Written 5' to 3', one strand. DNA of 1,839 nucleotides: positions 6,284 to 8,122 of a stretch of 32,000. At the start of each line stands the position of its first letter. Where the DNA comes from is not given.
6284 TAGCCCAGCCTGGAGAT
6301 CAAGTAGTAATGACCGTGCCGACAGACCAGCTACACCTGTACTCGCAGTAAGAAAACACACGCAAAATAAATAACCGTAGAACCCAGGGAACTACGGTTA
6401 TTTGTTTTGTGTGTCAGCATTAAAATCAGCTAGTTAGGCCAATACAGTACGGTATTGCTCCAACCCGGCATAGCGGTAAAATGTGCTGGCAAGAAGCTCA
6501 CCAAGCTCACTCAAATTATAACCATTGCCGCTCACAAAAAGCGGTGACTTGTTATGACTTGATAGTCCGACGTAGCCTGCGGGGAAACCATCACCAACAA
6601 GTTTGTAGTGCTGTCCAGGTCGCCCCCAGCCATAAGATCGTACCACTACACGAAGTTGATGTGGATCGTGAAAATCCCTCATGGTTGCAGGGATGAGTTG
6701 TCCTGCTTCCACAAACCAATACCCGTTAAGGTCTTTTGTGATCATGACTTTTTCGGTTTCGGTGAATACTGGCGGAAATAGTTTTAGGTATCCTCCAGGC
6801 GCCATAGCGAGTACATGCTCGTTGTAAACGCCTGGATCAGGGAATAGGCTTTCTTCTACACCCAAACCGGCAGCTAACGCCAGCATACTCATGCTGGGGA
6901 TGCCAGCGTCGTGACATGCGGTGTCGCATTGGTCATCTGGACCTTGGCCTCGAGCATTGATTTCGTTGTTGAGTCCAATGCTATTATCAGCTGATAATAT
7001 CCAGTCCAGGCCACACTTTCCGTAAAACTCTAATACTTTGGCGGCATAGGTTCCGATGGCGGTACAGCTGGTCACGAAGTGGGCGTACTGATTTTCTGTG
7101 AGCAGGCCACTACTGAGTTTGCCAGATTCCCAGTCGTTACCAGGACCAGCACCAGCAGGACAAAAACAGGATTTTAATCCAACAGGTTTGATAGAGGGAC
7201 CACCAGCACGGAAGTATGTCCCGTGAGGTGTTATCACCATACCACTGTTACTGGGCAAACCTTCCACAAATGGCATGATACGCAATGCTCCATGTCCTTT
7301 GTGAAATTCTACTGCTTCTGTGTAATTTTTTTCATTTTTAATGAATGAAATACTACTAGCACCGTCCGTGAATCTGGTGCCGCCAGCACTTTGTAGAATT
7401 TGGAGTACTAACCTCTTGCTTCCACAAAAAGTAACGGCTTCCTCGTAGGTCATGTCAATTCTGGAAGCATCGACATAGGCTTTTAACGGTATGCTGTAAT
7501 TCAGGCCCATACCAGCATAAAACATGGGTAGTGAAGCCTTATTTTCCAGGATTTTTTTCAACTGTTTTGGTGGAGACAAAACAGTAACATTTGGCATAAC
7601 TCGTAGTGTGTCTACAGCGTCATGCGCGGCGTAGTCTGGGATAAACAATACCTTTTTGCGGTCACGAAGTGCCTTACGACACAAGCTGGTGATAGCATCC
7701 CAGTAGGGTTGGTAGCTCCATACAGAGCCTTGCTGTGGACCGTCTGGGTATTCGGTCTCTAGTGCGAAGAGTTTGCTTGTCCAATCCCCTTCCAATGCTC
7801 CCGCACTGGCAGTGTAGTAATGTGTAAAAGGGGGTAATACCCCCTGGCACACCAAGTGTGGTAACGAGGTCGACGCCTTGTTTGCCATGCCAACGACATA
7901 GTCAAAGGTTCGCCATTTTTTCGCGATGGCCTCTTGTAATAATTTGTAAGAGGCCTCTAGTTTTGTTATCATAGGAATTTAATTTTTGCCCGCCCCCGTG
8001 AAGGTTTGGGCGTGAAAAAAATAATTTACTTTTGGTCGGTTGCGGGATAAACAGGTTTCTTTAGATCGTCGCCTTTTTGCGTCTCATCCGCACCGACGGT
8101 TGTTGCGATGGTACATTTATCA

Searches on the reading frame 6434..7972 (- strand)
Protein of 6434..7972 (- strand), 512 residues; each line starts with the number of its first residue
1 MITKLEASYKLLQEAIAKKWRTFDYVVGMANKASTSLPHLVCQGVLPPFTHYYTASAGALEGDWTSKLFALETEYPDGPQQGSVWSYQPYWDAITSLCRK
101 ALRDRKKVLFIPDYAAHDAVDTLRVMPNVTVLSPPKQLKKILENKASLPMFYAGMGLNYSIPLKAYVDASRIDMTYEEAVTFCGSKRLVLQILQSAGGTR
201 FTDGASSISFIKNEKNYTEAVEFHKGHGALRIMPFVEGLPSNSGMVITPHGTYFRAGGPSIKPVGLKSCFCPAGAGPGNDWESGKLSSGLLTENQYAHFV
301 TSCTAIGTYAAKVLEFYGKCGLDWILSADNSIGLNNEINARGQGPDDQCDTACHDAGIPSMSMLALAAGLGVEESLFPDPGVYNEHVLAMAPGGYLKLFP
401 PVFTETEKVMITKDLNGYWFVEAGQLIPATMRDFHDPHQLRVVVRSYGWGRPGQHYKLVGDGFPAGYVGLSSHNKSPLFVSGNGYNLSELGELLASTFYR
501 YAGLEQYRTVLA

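Call 6: search_protein_families(library=pfam, proteins=[window:6434-7972:-], max_evalue=0.01)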
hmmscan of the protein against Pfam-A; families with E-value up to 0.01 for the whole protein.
window:6434-7972:- (512 aa): 0 families

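Call 7: search_protein_families(library=ncbifam, proteins=[window:6434-7972:-], max_evalue=0.01)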
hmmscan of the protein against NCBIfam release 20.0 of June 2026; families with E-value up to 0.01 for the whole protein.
window:6434-7972:- (512 aa): 0 families

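Call 8: search_solved_structures(query=window:6434-7972:-, max_evalue=10, show_alignments=2)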
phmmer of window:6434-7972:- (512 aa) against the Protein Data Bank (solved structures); distinct sequences matched with E-value up to 10: 2.
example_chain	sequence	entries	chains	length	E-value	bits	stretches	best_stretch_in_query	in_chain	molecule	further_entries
9e6q_AL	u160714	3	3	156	0.3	13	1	437-479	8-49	Large ribosomal subunit protein uL15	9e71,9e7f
3h2y_A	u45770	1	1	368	0.65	11.9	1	310-402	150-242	GTPase family protein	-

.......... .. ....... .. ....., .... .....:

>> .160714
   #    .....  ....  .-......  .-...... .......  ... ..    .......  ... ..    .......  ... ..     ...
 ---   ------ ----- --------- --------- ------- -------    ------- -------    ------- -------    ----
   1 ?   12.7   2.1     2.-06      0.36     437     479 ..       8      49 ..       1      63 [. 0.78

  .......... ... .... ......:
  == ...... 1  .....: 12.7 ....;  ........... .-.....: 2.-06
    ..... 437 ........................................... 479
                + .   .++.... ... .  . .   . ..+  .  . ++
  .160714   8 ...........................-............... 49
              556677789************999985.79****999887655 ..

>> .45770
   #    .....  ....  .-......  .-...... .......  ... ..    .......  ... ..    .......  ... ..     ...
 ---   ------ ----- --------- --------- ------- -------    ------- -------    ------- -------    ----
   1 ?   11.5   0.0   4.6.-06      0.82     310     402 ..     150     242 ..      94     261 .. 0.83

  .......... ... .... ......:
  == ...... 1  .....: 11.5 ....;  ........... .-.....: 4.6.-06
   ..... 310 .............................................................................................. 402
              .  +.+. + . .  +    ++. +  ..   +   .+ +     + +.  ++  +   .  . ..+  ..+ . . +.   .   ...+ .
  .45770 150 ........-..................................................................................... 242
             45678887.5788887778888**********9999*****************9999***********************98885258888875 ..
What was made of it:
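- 6434..7972 (-): 512-aa divergent ATP-grasp ligase (P0001). It starts 53 nt downstream of the small ORF's stop. No Pfam, NCBIfam or PDB hit as a single sequence (calls 6-8).
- Checked: Pfam, NCBIfam and a single-sequence PDB search found nothing (calls 6-8).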

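Call 9: find_homologous_proteins(query=window:6434-7972:-)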
Query window:6434-7972:- (512 aa): 1 proteins with E <= 0.001 among 8000 candidates.
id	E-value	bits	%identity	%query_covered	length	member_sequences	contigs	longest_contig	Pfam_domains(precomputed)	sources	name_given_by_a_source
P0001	0.0e+0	1200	100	100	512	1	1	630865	-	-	-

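Call 21: find_encoding_contigs(protein=window:6434-7972:-, flank=10000)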
Protein window:6434-7972:- (512 aa): no gene with exactly this product is on record in the collection.

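Call 24: search_protein_representatives(protein=window:6434-7972:-)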
Query: 512 residues. Proteins with E-value up to 0.001 (for the whole library): 28; up to 1e-10: 8; up to 1e-30: 4. The best 28 are listed.
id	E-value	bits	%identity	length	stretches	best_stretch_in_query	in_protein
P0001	0.0e+00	1199.6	100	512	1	1-512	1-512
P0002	1.8e-48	182.1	34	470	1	24-431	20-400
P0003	1.6e-45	172.3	32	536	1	3-430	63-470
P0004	1.5e-35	139.4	29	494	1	5-427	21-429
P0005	4.6e-30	121.3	31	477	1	44-419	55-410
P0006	1.0e-25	106.9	28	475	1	18-400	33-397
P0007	5.8e-25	104.5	40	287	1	206-427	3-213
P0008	2.9e-12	62.5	29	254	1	16-221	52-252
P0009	8.0e-10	54.5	27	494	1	142-434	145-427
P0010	1.6e-08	50.3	27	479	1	138-431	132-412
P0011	1.3e-06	44.0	30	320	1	177-392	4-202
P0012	2.0e-06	43.3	28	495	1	61-393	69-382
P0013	2.1e-06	43.2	29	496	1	127-395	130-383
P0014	8.3e-06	41.3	29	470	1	100-347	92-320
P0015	1.7e-05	40.2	38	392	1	228-422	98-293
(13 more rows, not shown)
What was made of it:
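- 6434..7972 (-): 28 relatives in 1.84 billion representatives (call 24).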

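Call 26: search_protein_families(library=pfam, alignment_id=A1, max_evalue=0.01)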
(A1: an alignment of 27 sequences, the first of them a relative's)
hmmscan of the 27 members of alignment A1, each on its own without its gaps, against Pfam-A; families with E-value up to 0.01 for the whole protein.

A. member 1, P0001 (512 aa): 0 families

B. families by the number of members that match (of 27 scanned): 6 families
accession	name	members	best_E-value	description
PF02222.28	ATP-grasp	10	5.2e-06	ATP-grasp domain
PF02655.19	ATP-grasp_3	9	6.1e-11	ATP-grasp domain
PF14398.11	ATPgrasp_YheCD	4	0.00078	YheC/D like ATP-grasp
PF14397.11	ATPgrasp_ST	2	0.0018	Sugar-transfer associated ATP-grasp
PF02786.22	CPSase_L_D2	2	0.0056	Carbamoyl-phosphate synthase L chain, ATP binding domain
PF00459.30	Inositol_P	1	5.9e-35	Inositol monophosphatase family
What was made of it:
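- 6434..7972 (-): 10 of 27 family members hit PF02222 and 9 hit PF02655 (call 26).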

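Call 27: search_solved_structures(query=A1, max_evalue=1, show_alignments=2)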
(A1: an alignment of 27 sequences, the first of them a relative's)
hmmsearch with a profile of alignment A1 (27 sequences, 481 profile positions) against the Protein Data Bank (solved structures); distinct sequences matched with E-value up to 1: 52.
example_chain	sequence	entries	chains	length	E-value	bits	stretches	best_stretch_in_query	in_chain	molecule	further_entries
8yi6_A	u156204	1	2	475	4.4e-07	32.4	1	264-337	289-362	L-propargylglycine--L-glutamate ligase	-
8j4z_E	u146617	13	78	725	8e-07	31.5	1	63-215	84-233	Methylcrotonoyl-CoA carboxylase subunit alpha, mitochondrial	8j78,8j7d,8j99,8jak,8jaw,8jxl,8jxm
8f41_I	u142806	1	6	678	1.9e-06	30.2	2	118-214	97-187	3-methylcrotonyl-CoA carboxylase, alpha-subunit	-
8f3d_H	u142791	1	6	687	2e-06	30.2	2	118-214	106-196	3-methylcrotonyl-CoA carboxylase alpha-subunit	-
3ax6_A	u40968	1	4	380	5.3e-06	28.8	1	117-212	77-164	Phosphoribosylaminoimidazole carboxylase, ATPase subunit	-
1ulz_A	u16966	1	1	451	3.1e-05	26.3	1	117-213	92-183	pyruvate carboxylase n-terminal domain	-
7kct_A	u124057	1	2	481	4.5e-05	25.7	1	113-213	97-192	2-oxoglutarate carboxylase small subunit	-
7kbl_A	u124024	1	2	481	4.5e-05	25.7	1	113-213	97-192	2-oxoglutarate carboxylase small subunit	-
3u9s_A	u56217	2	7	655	5.8e-05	25.4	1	54-214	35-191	Methylcrotonyl-CoA carboxylase, alpha-subunit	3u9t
9eb7_A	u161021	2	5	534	7.4e-05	25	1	120-216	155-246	Biotin carboxylase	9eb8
1a9x_A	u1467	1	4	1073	0.00011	24.5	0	87-212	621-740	CARBAMOYL PHOSPHATE SYNTHETASE (LARGE CHAIN)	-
2czg_A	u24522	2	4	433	0.00022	23.4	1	269-324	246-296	phosphoribosylglycinamide formyl transferase | 433aa long hypothetical phosphoribosylglycinamide formyl transferase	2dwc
1ce8_A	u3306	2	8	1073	0.00033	22.9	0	99-212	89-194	PROTEIN (CARBAMOYL-PHOSPHATE SYNTHASE) | carbamoyl phosphate synthetase large chain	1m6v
1bxr_A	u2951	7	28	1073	0.00034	22.8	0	100-212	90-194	CARBAMOYL-PHOSPHATE SYNTHASE | CARBAMOYL PHOSPHATE SYNTHETASE: LARGE SUBUNIT | CARBAMOYL PHOSPHATE SYNTHETASE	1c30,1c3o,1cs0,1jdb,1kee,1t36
2qf7_A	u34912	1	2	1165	0.00047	22.4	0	120-213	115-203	Pyruvate carboxylase protein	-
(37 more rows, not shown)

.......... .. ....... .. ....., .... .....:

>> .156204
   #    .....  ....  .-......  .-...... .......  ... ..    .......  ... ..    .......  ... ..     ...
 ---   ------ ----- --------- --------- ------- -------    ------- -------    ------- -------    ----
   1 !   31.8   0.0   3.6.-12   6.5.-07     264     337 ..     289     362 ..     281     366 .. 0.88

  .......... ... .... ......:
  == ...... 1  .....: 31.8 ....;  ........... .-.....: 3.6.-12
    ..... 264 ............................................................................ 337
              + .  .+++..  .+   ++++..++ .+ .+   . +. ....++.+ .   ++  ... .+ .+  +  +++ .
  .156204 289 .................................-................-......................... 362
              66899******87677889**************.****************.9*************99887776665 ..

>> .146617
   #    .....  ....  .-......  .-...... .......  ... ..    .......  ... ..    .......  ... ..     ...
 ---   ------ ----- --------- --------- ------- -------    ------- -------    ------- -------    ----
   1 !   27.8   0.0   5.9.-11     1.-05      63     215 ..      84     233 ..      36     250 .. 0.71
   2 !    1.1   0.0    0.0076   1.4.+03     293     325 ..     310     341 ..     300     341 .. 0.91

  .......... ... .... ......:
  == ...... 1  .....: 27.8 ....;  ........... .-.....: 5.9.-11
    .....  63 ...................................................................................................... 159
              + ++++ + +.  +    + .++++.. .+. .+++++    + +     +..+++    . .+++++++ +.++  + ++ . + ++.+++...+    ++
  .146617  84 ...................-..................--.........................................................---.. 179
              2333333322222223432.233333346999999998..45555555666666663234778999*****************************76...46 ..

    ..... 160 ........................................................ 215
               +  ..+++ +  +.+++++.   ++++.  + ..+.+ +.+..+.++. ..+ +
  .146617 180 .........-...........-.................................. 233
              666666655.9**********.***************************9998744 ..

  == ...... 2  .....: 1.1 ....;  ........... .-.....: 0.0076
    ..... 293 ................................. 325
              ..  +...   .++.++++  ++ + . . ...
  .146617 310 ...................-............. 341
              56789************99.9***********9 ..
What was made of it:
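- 6434..7972 (-): The family profile hits BesA (8yi6, E 4e-7), biotin carboxylases and PurK (call 27).
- On ATP-grasp superfamily: The profile hits PDB ATP-grasp enzymes (call 27).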

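Call 28: find_homologous_proteins(query=A1, max_evalue=0.00001)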
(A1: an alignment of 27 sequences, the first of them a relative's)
Query A1 (27 sequences) (512 aa, profile of the alignment): 2 proteins with E <= 0.00001 among 8000 candidates.
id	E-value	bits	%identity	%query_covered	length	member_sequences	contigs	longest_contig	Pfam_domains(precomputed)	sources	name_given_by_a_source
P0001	2.7e-122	427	100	100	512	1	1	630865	-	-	-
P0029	1.9e-9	55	31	7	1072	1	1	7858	PF08442.16,PF15632.12,PF13549.12,PF02787.26,PF02222.28,PF08443.17,PF02655.20,PF07478.19,PF25596.2,PF02142.28,PF13535.12,PF02786.23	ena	-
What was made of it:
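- Tried and rejected: Word-indexed protein searches with the ligase and with its family alignment returned only the query and one unrelated carbamoyl-phosphate-synthase-like protein (calls 9, 28).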

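Call 29: predict_structure(protein=window:6434-7972:-)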
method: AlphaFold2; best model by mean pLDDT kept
length: 512 residues; sequences in the alignment: 1
mean_pLDDT: 33.2   pTM: 0.21
mean pLDDT of the five models: 33.2, 27.7, 27.5, 26.8, 25.3
residues with pLDDT >= 90: 0; 70-90: 0; 50-70: 0; < 50: 512
segments of 3 or more residues with pLDDT < 50: 1-512
pLDDT, mean of each block of 10 residues (from residue 1): 32 36 34 35 35 30 31 32 35 44 38 32 31 33 32 30 28 38 40 35 28 28 29 28 30 30 28 30 38 38 38 42 37 35 42 43 33 34 29 24 25 29 27 29 29 31 32 33 40 41 31 24
secondary structure, 60 per line:
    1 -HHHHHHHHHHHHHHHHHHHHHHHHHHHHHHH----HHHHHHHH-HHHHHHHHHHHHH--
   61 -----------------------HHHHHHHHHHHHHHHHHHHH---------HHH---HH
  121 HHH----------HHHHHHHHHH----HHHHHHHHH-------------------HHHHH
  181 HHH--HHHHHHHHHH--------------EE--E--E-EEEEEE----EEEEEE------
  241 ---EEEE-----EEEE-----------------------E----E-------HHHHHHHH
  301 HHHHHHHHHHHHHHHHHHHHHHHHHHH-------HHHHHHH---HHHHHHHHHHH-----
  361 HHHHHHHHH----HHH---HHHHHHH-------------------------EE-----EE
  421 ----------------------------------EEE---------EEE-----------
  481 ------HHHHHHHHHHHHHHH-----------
elements in order: H2-32 H37-44 H46-58 H84-103 H119-123 H134-143 H148-156 H176-183 H186-195 E219-224 E229-234 E244-247 E253-256 H293-327 H335-341 H345-355 H361-369 H380-386 E455-457 E467-469 H487-501
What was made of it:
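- Tried and rejected: A single-sequence structure prediction of the ligase failed (pLDDT 33; call 29).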

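Call 33: list_cluster_members(proteins=[P0001, P0002, P0003, P0004, P0005, P0006, P0007, P0008, P0009, P0010])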
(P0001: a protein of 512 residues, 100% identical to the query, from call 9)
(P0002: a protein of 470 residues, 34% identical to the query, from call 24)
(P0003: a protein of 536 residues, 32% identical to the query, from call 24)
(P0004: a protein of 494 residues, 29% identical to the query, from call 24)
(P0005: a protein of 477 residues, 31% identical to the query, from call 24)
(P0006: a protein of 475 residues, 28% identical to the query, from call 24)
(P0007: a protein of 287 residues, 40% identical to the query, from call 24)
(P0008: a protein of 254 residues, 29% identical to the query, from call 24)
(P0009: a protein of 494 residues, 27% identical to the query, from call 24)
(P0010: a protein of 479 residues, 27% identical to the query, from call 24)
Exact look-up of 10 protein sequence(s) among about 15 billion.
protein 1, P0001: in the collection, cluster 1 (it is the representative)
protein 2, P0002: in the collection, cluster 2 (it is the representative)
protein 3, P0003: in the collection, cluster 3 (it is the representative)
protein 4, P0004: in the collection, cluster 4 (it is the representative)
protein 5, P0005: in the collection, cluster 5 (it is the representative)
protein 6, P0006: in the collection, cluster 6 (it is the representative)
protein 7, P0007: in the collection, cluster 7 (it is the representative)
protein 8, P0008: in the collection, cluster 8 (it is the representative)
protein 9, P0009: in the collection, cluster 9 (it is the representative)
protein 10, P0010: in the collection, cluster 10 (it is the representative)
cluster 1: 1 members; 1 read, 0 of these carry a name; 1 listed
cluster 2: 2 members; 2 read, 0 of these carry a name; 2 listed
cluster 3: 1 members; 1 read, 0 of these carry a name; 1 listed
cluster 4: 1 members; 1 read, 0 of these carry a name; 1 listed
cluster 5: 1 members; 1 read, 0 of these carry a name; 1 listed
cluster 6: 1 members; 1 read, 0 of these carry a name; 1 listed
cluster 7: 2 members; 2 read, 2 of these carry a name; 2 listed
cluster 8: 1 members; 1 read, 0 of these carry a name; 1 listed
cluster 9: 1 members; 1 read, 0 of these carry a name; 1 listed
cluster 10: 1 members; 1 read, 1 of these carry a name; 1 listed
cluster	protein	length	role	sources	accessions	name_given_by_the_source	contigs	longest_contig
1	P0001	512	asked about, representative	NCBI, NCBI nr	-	-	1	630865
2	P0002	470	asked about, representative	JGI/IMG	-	-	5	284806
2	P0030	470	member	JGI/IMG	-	-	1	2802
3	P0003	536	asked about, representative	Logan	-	-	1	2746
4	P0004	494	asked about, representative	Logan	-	-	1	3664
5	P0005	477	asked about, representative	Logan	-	-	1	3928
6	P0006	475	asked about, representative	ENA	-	-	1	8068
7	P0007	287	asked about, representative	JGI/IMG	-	hypothetical protein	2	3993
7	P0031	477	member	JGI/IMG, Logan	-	hypothetical protein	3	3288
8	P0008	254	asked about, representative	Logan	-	-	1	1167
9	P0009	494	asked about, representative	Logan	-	-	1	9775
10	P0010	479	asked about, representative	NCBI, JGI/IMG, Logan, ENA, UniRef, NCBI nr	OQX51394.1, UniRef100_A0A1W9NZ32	hypothetical protein B5M47_00880 [candidate division CPR3 bacterium 4484_211] | ATP-grasp domain-containing protein n=1 Tax=candidate division CPR3 bacterium 4484_211 ... | MAG: hypothetical protein B5M47_00880 [candidate division CPR3 bacterium 4484_211]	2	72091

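Call 34: find_encoding_contigs(protein=P0002, flank=6000)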
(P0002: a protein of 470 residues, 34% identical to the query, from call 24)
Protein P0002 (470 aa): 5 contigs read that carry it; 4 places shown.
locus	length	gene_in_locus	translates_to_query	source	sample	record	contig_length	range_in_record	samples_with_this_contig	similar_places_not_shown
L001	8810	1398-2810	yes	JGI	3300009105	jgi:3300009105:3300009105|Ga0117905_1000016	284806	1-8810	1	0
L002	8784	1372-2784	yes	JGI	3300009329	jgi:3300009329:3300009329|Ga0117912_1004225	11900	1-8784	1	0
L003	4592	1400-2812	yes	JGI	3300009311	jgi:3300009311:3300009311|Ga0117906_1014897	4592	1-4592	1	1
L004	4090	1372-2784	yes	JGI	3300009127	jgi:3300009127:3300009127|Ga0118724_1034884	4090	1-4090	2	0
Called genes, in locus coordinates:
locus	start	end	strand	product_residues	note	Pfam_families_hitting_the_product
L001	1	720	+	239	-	?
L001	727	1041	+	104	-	-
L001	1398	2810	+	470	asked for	-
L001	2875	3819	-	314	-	PF24827:AstE_AspA_cat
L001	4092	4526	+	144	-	PF01797:Y1_Tnp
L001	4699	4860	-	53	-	-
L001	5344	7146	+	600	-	PF01336:tRNA_anti-codon, PF00152:tRNA-synt_2, PF04073:tRNA_edit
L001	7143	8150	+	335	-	PF00768:Peptidase_S11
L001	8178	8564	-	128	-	PF05635:23S_rRNA_IVP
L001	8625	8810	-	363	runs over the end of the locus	-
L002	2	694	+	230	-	?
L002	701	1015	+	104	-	-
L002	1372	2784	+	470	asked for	-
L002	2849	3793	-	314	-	PF24827:AstE_AspA_cat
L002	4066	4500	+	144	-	PF01797:Y1_Tnp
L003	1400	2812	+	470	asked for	-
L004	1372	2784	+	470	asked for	-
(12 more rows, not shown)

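Call 37: find_encoding_contigs(protein=P0031, flank=6000)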
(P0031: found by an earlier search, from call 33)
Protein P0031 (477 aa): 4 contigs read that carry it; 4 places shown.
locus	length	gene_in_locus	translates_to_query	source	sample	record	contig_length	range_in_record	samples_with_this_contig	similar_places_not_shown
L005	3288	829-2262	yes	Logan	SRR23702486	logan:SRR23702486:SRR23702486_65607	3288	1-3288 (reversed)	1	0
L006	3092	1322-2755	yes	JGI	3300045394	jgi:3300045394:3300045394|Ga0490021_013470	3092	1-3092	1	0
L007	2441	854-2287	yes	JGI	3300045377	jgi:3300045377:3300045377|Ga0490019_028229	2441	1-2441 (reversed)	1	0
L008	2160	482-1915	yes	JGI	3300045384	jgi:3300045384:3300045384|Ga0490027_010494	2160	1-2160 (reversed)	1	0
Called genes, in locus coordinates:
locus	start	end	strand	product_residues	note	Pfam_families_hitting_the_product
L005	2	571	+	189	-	?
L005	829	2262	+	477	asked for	-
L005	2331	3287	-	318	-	?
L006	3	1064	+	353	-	?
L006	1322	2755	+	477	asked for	-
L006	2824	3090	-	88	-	?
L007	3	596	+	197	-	?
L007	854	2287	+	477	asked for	-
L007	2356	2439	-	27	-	?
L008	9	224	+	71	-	-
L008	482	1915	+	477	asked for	-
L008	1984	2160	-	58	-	?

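Call 38: find_encoding_contigs(protein=P0003, flank=6000)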
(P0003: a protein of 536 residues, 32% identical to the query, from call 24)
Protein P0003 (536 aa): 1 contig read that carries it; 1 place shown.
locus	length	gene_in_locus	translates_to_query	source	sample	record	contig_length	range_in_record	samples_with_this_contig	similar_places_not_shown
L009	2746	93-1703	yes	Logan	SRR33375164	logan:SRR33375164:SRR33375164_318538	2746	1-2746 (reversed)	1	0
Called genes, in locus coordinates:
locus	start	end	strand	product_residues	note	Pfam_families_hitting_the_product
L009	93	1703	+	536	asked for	-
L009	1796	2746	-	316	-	?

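Call 39: find_encoding_contigs(protein=P0004, flank=6000)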
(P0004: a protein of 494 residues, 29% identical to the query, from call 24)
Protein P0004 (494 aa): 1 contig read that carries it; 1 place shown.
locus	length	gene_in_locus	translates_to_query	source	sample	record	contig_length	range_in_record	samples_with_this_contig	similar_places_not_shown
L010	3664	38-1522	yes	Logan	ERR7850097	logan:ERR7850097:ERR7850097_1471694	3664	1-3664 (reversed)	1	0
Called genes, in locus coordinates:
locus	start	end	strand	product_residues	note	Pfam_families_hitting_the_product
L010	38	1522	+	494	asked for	-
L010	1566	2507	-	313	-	PF24827:AstE_AspA_cat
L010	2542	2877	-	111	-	PF01329:Pterin_4a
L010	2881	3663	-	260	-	?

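Call 40: find_encoding_contigs(protein=P0005, flank=6000)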
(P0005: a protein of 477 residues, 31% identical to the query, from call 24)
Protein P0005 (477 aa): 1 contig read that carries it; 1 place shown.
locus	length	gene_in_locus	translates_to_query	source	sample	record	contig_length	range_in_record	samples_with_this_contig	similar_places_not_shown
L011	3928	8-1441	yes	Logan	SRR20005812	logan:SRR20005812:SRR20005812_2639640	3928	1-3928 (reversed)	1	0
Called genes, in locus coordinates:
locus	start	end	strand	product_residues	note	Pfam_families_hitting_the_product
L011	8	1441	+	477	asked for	-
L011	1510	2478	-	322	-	PF24827:AstE_AspA_cat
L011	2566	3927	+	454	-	?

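Call 41: find_encoding_contigs(protein=P0006, flank=6000)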
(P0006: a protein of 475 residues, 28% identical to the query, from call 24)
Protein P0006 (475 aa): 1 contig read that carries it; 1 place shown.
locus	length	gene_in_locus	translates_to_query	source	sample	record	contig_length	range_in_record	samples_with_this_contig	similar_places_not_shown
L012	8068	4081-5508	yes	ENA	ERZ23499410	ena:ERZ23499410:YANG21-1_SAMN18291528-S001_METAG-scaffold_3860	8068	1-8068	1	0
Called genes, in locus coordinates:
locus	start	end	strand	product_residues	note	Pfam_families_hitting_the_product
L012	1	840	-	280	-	?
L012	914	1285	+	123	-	PF01475:FUR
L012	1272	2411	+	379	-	PF07907:YibE_F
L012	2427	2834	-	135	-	-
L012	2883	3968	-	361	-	-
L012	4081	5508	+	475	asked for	-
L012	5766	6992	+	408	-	PF00675:Peptidase_M16, PF05193:Peptidase_M16_C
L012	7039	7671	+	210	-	PF03575:Peptidase_S51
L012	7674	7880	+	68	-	-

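Call 46: find_related_loci(query=window:6434-7972:-, collection=genome_contigs, flank=6000)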
Query window:6434-7972:- (512 aa) in genome_contigs; peptide patterns used: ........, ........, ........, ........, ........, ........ (x = any residue, [..] = any of these).
149 stretches matched a pattern, but none encodes a relative of the query by tblastn (E <= 1e-3).

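Call 47: find_related_loci(query=window:6434-7972:-, collection=metagenome_contigs, flank=6000)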
Query window:6434-7972:- (512 aa) in metagenome_contigs; peptide patterns used: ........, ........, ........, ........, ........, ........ (x = any residue, [..] = any of these).
198 stretches matched a pattern, but none encodes a relative of the query by tblastn (E <= 1e-3).
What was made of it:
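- Tried and rejected: With the single protein it found no relative in the genome or metagenome contigs (calls 46, 47).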

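Call 49: find_related_loci(query=A3, collection=metagenome_contigs, flank=6000)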
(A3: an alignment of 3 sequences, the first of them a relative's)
Query A3 (512 aa) in metagenome_contigs; peptide patterns used: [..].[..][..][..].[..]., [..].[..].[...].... (x = any residue, [..] = any of these).
143 stretches matched a pattern; 1 encode a relative of the query (tblastn E <= 1e-3); 1 distinct loci.
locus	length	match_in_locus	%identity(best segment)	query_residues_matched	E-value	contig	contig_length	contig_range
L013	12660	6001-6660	27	227-447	1e-9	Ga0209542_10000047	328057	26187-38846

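Call 50: find_related_loci(query=A3, collection=genome_contigs, flank=6000)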
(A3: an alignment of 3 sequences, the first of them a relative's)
Query A3 (512 aa) in genome_contigs; peptide patterns used: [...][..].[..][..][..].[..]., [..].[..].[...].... (x = any residue, [..] = any of these).
91 stretches matched a pattern; 1 encode a relative of the query (tblastn E <= 1e-3); 1 distinct loci.
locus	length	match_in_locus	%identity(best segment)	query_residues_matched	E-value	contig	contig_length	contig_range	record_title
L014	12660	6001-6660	27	227-447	1e-9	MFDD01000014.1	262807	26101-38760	MAG: Candidatus Daviesbacteria bacterium RIFCSPHIGHO2_02_FULL_43_12 rifcsphigho2_02_scaffold_89, whole genome shotgun se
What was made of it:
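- Tried and rejected: With a 3-sequence alignment it found only the Daviesbacteria locus (calls 49, 50).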

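Call 55: find_encoding_contigs(protein=P0008, flank=6000)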
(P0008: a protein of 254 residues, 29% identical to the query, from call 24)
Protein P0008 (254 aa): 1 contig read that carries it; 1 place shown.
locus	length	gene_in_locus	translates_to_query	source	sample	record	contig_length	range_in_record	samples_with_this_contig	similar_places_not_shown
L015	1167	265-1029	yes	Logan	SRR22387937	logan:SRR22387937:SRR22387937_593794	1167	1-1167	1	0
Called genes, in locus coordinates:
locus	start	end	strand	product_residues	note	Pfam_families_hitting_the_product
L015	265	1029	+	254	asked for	-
